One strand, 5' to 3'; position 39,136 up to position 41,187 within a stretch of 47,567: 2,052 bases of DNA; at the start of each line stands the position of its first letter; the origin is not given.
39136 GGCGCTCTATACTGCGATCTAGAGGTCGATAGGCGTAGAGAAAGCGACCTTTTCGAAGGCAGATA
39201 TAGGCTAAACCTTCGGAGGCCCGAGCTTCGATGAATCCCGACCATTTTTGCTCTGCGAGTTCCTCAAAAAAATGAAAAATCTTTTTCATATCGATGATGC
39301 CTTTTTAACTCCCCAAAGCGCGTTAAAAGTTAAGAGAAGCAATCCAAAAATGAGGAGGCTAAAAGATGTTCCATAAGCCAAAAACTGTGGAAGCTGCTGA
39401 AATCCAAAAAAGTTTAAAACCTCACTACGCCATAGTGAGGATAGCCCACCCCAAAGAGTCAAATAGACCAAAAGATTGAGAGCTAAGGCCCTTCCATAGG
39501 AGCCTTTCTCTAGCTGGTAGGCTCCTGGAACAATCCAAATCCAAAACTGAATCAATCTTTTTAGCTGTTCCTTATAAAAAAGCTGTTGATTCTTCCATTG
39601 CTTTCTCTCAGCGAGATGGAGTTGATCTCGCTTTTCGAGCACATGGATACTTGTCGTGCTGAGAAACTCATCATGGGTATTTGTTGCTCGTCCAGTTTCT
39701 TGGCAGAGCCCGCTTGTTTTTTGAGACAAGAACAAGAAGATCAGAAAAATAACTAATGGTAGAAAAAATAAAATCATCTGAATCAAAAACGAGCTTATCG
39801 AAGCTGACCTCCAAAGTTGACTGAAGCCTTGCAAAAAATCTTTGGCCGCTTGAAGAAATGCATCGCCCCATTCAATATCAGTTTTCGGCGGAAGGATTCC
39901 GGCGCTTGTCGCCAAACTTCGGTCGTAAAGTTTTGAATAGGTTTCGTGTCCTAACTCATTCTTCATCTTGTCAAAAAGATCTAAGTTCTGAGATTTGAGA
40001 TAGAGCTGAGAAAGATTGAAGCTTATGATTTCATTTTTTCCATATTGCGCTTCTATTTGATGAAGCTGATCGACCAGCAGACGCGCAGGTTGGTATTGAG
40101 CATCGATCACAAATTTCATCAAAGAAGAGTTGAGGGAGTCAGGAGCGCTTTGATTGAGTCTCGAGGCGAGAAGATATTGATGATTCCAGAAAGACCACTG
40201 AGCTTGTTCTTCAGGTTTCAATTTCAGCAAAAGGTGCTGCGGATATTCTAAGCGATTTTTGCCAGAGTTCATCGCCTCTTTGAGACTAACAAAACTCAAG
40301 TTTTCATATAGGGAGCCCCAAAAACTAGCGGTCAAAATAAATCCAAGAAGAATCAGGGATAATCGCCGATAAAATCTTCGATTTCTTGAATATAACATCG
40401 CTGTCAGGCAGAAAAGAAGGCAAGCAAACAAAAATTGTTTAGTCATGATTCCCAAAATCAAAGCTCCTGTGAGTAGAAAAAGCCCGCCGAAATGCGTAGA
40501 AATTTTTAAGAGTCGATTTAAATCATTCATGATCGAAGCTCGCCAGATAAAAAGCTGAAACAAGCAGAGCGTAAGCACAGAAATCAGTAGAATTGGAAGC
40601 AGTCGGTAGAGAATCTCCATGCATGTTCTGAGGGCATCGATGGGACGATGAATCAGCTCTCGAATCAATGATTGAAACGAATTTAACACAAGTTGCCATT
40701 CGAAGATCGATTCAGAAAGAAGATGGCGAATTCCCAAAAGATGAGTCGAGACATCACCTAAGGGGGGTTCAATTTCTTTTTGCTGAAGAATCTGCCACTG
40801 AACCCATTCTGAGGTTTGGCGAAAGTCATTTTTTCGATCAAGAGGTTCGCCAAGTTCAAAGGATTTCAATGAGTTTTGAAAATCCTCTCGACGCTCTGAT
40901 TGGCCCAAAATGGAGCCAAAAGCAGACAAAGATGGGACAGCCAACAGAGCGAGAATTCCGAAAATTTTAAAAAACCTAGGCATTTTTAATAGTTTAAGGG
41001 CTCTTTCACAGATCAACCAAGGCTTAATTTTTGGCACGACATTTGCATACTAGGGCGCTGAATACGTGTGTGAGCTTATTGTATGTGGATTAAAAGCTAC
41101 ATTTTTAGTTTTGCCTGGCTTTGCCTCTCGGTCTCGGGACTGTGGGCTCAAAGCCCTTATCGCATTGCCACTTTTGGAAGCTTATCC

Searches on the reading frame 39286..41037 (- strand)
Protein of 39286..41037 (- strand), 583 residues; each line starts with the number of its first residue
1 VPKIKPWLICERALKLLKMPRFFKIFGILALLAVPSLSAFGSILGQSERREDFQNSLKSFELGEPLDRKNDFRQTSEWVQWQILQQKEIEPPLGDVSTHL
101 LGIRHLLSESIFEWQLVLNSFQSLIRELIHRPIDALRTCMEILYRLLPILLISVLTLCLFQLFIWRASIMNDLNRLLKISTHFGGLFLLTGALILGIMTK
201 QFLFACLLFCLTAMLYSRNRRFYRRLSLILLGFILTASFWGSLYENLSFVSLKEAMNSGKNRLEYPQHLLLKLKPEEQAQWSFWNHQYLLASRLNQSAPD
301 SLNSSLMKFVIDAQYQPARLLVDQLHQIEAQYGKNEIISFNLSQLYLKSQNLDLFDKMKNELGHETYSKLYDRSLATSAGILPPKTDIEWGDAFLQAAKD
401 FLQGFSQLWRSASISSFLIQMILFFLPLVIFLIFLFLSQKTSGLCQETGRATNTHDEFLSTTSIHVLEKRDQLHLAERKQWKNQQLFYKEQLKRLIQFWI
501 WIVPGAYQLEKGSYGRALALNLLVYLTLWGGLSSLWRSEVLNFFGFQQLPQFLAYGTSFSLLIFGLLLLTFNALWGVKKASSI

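Call 10: search_protein_families(library=pfam, proteins=[window:39286-41037:-], max_evalue=0.01)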
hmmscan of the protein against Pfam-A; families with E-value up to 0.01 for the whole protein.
window:39286-41037:- (583 aa): 0 families

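Call 61: search_protein_families(library=ncbifam, proteins=[window:39286-41037:-], max_evalue=0.1)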
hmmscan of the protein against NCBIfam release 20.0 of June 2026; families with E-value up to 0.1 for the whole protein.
window:39286-41037:- (583 aa): 1 family
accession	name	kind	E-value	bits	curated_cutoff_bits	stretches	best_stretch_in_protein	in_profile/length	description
NF010234.0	PRK13682.2-5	equivalog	0.045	14.1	70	1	415-438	26-49/57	hypothetical protein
